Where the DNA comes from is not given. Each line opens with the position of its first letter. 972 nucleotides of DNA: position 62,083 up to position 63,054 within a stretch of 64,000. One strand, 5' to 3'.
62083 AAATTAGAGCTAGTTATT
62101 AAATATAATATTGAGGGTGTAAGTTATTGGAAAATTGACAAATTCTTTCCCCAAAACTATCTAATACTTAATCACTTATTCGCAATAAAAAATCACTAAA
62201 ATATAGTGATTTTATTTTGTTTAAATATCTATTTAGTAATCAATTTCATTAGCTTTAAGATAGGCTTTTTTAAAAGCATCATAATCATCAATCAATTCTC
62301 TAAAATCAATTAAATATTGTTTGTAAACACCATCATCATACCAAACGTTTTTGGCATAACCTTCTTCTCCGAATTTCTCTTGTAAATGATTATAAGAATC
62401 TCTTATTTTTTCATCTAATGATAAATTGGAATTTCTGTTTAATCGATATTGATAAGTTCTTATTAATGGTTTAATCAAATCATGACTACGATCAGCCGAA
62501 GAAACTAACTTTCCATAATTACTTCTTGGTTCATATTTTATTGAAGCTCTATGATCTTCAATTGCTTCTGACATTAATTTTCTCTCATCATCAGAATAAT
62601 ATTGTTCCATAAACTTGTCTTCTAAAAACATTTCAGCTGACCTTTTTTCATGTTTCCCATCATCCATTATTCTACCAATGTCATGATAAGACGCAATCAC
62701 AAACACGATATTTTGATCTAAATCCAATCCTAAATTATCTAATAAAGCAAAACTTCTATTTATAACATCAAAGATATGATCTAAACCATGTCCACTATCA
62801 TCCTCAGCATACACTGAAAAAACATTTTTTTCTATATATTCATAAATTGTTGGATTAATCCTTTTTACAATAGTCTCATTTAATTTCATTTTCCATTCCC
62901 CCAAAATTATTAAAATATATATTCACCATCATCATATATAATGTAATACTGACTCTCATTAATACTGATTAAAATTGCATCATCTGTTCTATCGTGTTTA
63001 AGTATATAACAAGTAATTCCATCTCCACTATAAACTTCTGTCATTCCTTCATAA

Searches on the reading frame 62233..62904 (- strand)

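Call 32: search_protein_families(library=pfam, proteins=[window:62233-62904:-], max_evalue=0.0001)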
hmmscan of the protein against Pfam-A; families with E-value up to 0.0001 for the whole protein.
window:62233-62904:- (223 aa): 1 family
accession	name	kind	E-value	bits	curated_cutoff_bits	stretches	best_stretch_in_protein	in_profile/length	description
PF01966.28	HD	-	6e-08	33.4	22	1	41-141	2-114/116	HD domain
